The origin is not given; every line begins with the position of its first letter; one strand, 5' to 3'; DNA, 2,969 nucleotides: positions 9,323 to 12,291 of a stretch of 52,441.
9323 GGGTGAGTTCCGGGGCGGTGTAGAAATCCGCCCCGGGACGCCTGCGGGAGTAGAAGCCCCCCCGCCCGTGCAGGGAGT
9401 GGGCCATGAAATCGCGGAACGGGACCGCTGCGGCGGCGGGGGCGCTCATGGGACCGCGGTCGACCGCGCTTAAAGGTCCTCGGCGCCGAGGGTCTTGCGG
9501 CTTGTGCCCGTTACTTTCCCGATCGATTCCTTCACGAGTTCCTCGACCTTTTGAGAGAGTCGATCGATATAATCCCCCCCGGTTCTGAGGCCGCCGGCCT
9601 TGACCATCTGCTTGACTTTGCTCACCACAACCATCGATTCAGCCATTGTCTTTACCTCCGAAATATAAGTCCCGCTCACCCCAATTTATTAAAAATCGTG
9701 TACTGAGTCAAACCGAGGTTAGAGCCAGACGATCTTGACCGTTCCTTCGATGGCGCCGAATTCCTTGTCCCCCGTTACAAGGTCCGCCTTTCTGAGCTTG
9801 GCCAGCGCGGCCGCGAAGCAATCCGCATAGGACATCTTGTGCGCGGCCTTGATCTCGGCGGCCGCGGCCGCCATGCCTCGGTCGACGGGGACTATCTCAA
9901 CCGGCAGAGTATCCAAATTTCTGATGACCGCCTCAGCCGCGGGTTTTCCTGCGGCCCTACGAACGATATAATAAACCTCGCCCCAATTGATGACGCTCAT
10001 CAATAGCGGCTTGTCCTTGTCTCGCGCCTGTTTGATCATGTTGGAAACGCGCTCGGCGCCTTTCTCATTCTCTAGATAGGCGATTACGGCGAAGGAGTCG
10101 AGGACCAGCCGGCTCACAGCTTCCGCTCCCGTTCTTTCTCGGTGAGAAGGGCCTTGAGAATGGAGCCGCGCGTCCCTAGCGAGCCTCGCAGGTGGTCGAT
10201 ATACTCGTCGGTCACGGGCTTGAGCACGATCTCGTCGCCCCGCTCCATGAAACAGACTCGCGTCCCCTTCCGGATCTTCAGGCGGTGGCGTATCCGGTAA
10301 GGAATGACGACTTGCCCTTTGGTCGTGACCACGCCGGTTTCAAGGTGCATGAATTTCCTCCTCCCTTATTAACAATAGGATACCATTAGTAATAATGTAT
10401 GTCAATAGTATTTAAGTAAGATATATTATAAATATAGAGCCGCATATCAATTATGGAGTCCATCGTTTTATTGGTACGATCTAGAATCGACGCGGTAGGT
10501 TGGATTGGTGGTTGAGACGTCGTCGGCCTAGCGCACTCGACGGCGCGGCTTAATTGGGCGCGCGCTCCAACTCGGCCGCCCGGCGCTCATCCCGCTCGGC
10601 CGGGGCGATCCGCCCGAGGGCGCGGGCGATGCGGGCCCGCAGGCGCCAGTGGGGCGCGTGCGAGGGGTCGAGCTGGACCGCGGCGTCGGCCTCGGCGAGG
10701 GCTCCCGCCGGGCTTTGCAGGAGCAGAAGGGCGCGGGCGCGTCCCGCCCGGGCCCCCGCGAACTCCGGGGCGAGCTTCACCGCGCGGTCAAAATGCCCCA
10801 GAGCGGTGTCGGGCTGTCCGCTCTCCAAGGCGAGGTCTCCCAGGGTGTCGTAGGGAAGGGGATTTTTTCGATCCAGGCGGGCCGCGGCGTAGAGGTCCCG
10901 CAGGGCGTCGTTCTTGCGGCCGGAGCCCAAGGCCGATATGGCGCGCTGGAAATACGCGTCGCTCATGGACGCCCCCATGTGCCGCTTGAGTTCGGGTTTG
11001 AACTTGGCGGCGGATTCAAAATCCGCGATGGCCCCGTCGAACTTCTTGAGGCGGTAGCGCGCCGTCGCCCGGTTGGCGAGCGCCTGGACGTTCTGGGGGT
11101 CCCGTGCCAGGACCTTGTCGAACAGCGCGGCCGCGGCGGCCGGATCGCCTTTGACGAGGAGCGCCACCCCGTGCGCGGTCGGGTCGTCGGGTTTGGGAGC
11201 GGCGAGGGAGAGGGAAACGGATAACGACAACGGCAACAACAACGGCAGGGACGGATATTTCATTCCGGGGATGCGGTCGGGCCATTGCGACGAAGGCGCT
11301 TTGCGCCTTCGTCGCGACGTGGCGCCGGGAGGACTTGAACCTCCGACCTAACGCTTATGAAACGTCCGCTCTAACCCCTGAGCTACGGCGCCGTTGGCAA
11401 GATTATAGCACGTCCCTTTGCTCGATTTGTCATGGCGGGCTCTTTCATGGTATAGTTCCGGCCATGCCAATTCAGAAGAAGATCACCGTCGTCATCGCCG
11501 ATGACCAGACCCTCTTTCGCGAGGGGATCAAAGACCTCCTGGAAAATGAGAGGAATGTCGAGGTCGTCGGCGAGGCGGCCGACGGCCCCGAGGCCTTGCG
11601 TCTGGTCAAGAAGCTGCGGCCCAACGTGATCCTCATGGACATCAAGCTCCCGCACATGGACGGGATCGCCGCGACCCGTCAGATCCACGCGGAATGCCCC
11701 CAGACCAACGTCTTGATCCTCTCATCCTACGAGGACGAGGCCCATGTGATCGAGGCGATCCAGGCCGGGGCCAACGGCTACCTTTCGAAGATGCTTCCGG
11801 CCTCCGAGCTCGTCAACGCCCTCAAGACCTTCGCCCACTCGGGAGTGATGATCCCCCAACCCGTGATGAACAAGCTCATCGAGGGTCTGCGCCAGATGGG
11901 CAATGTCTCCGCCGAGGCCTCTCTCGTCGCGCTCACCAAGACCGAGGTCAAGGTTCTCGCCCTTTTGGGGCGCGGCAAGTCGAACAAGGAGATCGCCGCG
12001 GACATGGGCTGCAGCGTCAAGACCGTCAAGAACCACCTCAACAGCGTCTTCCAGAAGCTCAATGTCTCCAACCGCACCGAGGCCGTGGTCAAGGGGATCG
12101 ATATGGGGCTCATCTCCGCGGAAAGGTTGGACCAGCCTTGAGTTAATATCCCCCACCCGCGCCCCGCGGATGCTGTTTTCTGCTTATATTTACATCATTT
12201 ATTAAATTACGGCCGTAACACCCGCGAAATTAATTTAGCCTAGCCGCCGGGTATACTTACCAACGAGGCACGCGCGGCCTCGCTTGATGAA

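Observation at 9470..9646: Singlet histone-fold-like protein with its own promoter in a lower-GC islet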

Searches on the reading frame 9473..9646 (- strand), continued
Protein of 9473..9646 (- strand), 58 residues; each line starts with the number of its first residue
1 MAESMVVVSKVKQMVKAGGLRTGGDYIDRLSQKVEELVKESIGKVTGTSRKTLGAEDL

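Call 25: fold_search(model_id=the predicted structure, library=pdb)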
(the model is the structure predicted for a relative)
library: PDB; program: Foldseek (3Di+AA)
matches with E <= 10: 612; with E <= 0.001: 1
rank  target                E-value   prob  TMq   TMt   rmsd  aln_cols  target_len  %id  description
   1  9qt0_A                6.9e-04  1.00  0.73  0.75   2.3        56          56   30  DNA-binding bacterial histone HLp from Leptospira perolatii (released 2025-12-24)
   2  9qt1_A                3.7e-03  1.00  0.73  0.74   2.3        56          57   30  Bacterial histone HLp from Leptospira perolatii bound to DNA (released 2025-12-24)
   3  9ezz_B                5.4e-03  1.00  0.74  0.70   2.4        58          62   38  Bacterial histone protein HBb from Bdellovibrio bacteriovorus bound to DNA (released 2024-06-26)
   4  9f0e_A                5.8e-03  1.00  0.74  0.73   2.1        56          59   38  Bacterial histone protein HBb from Bdellovibrio bacteriovorus bound to DNA (released 2024-06-26)
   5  8fvx                  8.4e-03  1.00  0.74  0.69   2.3        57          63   37  Histone from Bdellovibrio bacteriovorus (released 2023-08-30)
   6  9ezz_A                1.2e-02  1.00  0.73  0.70   2.3        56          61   36  Bacterial histone protein HBb from Bdellovibrio bacteriovorus bound to DNA (released 2024-06-26)
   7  9f2c_B                1.9e-02  1.00  0.70  0.71   1.9        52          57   35  Archaeal histone protein HTkC from Thermococcus kodakarensis (released 2024-10-02)
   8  9f2c_A                1.9e-02  1.00  0.74  0.74   2.1        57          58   35  Archaeal histone protein HTkC from Thermococcus kodakarensis (released 2024-10-02)
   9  1taf_B                1.7e-01  0.92  0.59  0.51   2.9        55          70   16  DROSOPHILA TBP ASSOCIATED FACTORS DTAFII42/DTAFII62 HETEROTETRAMER (released 1996-12-07)
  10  3nqj_B                1.7e-01  0.89  0.54  0.47   3.4        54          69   20  Crystal structure of (CENP-A/H4)2 heterotetramer (released 2010-08-25)
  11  9can_B                1.7e-01  0.84  0.54  0.45   3.4        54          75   20  S.c INO80 in complex with Xenopus 0/40 nucleosome (released 2025-07-16)
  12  4uuz_B                1.8e-01  0.89  0.55  0.44   3.4        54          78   20  MCM2-histone complex (released 2015-02-11)
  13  7x57_B                2.1e-01  0.85  0.54  0.45   3.3        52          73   21  Cryo-EM structure of human subnucleosome (closed form) (released 2022-11-16)
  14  7ktr_F                2.3e-01  0.84  0.53  0.28   3.4        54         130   24  Cryo-EM structure of the human SAGA coactivator complex (TRRAP, core) (released 2021-11-10)
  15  7kts_F                2.3e-01  0.84  0.53  0.12   3.4        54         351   24  Negative stain EM structure of the human SAGA coactivator complex (TRRAP, core, splicing module) (released 2021-11-10)
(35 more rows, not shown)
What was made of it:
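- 9470..9646 (-): Histone CDS, 58 aa plus TAA. Predicted α1 is residues 6-17, L1 18-23 (G-L-R21-T-G-G), α2 24-45, L2 46-54 (R50-K51-T52), and a one-turn α3 55-57 (D57). Call 25 (Foldseek top hits HLp, HBb, HTkC, TM 0.70-0.74).
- The 8 best Foldseek PDB hits are HLp, HBb and HTkC (TM 0.70-0.74), and all 50 listed hits are histone-fold proteins (call 25). HLp is the top Foldseek hit (E 6.9e-4, TM 0.73, call 25).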

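Call 32: find_related_loci(query=A1, collection=genome_contigs, flank=4000)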
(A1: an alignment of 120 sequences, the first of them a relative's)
Query A1 (58 aa) in genome_contigs; peptide patterns used: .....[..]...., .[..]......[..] (x = any residue, [..] = any of these).
146 stretches matched a pattern; 121 encode a relative of the query (tblastn E <= 1e-3); the best 80 are kept; 80 distinct loci.
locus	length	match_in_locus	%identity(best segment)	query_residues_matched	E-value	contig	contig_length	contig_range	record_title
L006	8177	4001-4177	68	1-58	1e-20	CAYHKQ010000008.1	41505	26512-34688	MAG TPA_asm: uncultured Elusimicrobia bacterium isolate ERP119705_co13_641 genome assembly, contig: NODE_1085_length_415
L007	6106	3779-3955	66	1-58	2e-20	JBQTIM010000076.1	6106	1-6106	MAG: Elusimicrobiota bacterium isolate SAR259 c_000000174928, whole genome shotgun sequence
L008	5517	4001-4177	69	1-58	3e-20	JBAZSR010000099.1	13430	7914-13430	MAG: Elusimicrobiota bacterium isolate SO_2017_GW1_178 NODE_17128_length_13430_cov_0.838382_OW334_2017, whole genome sho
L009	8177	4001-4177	68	1-58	5e-20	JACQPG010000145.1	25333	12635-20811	MAG: Elusimicrobia bacterium isolate NC_groundwater_1301_Ag_S-0.2um_62_34 S_p2_S4_coassembly_k141_4006539, whole genome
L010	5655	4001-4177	66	1-58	9e-20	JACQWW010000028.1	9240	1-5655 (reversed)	MAG: Elusimicrobia bacterium isolate NC_groundwater_1499_Pr4_B-0.1um_52_3 SR1-18-B1_scaffold_129992, whole genome shotgu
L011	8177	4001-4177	66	1-58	1e-19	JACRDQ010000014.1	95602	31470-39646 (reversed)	MAG: Elusimicrobia bacterium isolate NC_groundwater_1676_Pr3_B-0.1um_68_27 SR-2_scaffold_141_652081, whole genome shotgu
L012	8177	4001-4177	63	1-58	4e-19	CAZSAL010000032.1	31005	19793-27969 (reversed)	MAG TPA_asm: uncultured Elusimicrobia sp. isolate binchicken_co3_511 genome assembly, contig: NODE_4465_length_31005_cov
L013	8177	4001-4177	64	1-58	7e-19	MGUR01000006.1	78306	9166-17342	MAG: Elusimicrobia bacterium RIFCSPLOWO2_01_FULL_59_12 rifcsplowo2_01_scaffold_11183, whole genome shotgun sequence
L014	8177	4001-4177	66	1-58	6e-19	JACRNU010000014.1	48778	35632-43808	MAG: Elusimicrobia bacterium isolate NC_groundwater_1943_Pr3_S-0.2um_66_9 scaffold_88904, whole genome shotgun sequence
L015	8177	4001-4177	68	1-58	7e-19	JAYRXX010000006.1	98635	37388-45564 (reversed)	MAG: Elusimicrobiota bacterium isolate EBPR_ori4bin.9 k141_23898, whole genome shotgun sequence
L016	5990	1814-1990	64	1-58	5e-19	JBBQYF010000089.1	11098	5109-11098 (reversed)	MAG: Elusimicrobiota bacterium isolate Co_metawrap_2151 Cmw_2151_k141_7821460_length_11098_cov_7.0000, whole genome shot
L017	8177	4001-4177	66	1-58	1e-18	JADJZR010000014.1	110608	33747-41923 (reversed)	MAG: Elusimicrobia bacterium isolate Lyne_18-Q3-R50-59_MAXAC.215 tig00024089-10-1101280, whole genome shotgun sequence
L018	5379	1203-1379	64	1-58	1e-18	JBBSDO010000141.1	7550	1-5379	MAG: Elusimicrobiota bacterium isolate LS1_sbin.10 LS1_sbin.10_K_1068508_L_7550_cov_9.0000, whole genome shotgun sequenc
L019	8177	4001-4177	64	1-58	1e-18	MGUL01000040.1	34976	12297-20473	MAG: Elusimicrobia bacterium RBG_16_66_12 RBG_16_scaffold_1611, whole genome shotgun sequence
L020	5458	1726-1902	66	1-58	2e-18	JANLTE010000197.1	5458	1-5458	MAG: Elusimicrobiota bacterium isolate OTE_25_metabat_244 OTE_25_k141_1343988, whole genome shotgun sequence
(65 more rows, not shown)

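Call 55: search_protein_families(library=pfam, proteins=[L001:6143-6856:+], max_evalue=0.001)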
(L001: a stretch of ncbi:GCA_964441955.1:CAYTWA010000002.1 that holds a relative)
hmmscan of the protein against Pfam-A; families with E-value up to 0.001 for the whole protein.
L001:6143-6856:+ (237 aa): 6 families
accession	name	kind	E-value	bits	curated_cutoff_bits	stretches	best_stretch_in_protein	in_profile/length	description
PF01209.24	Ubie_methyltran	-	4.1e-40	138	20.1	1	14-233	7-233/233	ubiE/COQ5 methyltransferase family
PF13649.12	Methyltransf_25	-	1.4e-20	74.2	27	1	56-147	1-97/97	Methyltransferase domain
PF08241.18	Methyltransf_11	-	1.6e-19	70.8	21.2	1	57-148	1-92/95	Methyltransferase domain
PF13847.12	Methyltransf_31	-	3e-12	46.9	27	1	54-150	5-108/145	Methyltransferase domain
PF08242.18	Methyltransf_12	-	6.5e-10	40.1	30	1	57-148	1-97/98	Methyltransferase domain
PF13489.12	Methyltransf_23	-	2.3e-09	37.7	27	1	42-214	12-160/164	Methyltransferase domain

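Call 56: search_protein_families(library=phrogs, proteins=[window:9473-9646:-], max_evalue=1)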
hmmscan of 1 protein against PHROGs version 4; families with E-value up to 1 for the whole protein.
seq(58 aa): 1 family
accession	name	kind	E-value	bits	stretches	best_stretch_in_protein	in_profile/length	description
phrog_9378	-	unknown function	0.15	13.1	1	24-36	32-44/45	-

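Call 60: search_protein_representatives(alignment_id=A1)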
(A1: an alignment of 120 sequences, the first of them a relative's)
Query: 120 sequences, 59 profile positions. Proteins with E-value up to 0.001 (for the whole library): 405; up to 1e-10: 41; up to 1e-30: 0. The best 150 are listed.
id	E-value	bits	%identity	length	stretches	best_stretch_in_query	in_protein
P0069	1.9e-30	120.9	-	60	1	1-59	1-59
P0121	7.5e-24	99.8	-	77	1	1-59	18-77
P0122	1.2e-22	96.0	-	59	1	1-59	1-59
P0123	2.3e-20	88.6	-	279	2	2-59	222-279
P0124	3.5e-19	84.8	-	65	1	1-59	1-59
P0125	7.9e-19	83.7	-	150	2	3-51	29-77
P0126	1.7e-17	79.4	-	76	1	1-59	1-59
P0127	4.6e-17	78.0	-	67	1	3-59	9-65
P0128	4.8e-17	78.0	-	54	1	1-39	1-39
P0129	5.4e-17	77.8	-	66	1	1-47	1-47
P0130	9.7e-17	77.0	-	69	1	1-43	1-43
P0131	1.2e-15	73.6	-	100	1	1-59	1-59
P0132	1.5e-15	73.2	-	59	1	1-59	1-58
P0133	5.7e-15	71.3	-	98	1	1-45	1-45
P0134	8.9e-15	70.7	-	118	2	4-58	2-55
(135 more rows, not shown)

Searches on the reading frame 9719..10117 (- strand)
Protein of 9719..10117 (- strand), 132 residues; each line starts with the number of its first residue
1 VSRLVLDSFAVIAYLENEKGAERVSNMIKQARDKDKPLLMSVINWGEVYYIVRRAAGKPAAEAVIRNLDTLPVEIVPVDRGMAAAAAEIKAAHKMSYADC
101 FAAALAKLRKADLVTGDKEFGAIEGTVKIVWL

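Call 3: search_protein_families(library=pfam, proteins=[window:9719-10117:-], max_evalue=1)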
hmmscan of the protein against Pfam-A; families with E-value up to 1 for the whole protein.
window:9719-10117:- (132 aa): 3 families
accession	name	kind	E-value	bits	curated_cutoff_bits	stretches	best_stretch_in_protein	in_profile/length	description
PF01850.27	PIN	-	2e-20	74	23.6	1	5-123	2-117/120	PIN domain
PF13470.12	PIN_3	-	0.021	16.1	27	1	3-118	1-114/115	PIN domain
PF09587.15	PGA_cap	-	0.029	14.3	27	0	90-119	18-47/255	Bacterial capsule synthesis protein PGA_cap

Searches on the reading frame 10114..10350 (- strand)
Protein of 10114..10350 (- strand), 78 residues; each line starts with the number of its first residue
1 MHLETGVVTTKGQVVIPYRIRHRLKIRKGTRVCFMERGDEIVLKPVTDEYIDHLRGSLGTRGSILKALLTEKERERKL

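Call 3: search_protein_families(library=pfam, proteins=[window:10114-10350:-], max_evalue=1)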
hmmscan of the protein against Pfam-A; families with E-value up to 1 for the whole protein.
window:10114-10350:- (78 aa): 3 families
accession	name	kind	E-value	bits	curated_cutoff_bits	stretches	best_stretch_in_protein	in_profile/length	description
PF04014.23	MazE_antitoxin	-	2.9e-06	27.6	24.7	1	8-49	4-46/48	Antidote-toxin recognition MazE, bacterial antitoxin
PF15937.10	PrlF_antitoxin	-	0.0033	18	32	1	8-53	4-50/99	prlF antitoxin for toxin YhaV_toxin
PF18604.6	PreAtp-grasp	-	0.12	13.4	27.5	1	32-66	5-40/94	Pre ATP-grasp domain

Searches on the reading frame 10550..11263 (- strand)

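Call 55: search_protein_families(library=pfam, proteins=[window:10550-11263:-], max_evalue=0.001)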
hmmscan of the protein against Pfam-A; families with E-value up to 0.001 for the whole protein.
window:10550-11263:- (237 aa): 12 families
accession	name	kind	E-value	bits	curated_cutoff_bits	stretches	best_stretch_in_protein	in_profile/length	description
PF07719.23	TPR_2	-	2.1e-19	68.4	27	1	138-167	4-33/34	Tetratricopeptide repeat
PF13432.12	TPR_16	-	6.4e-18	65.3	32.7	2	30-90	2-62/65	Tetratricopeptide repeat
PF00515.34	TPR_1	-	1.7e-17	62.8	27.8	1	60-91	2-33/34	Tetratricopeptide repeat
PF13431.12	TPR_17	-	6.3e-16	57.7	24.4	0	47-79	1-33/34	Tetratricopeptide repeat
PF14559.12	TPR_19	-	1e-13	51.8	25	2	145-212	1-68/68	Tetratricopeptide repeat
PF13428.12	TPR_14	-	2.9e-12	46.4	23.5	0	138-174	4-40/44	Tetratricopeptide repeat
PF23914.1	TPR_CcmH_CycH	-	7.7e-11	42.5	42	1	32-88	91-150/158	Cytochrome c-type biogenesis protein H TPR domain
PF13181.12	TPR_8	-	4.9e-10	39.2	25.7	0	60-91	2-33/34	Tetratricopeptide repeat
PF13371.12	TPR_9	-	6.1e-09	36.2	35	1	36-90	6-60/73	Tetratricopeptide repeat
PF13414.12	TPR_11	-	4.1e-06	26.8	26.8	0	142-180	1-39/42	TPR repeat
PF13424.12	TPR_12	-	5.6e-05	23.7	30.1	0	138-166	48-76/77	Tetratricopeptide repeat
PF13174.12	TPR_6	-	0.00014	22.8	26.3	0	32-57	7-32/33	Tetratricopeptide repeat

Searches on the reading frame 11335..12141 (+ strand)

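Call 55: search_protein_families(library=pfam, proteins=[window:11335-12141:+], max_evalue=0.001)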
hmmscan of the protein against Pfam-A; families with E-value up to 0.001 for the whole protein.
window:11335-12141:+ (268 aa): 4 families
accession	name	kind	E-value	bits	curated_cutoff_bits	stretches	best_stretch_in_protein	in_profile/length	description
PF00072.30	Response_reg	-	1.3e-30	106.3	30.2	1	52-163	1-110/111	Response regulator receiver domain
PF00196.25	GerE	-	1.2e-19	70.1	23.5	1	199-252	2-55/57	Bacterial regulatory proteins, luxR family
PF08281.18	Sigma70_r4_2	-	9.1e-06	25.7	25.7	1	214-236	26-48/54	Sigma-70, region 4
PF13730.12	HTH_36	-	0.00039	20.6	25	1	209-237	12-48/55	Helix-turn-helix domain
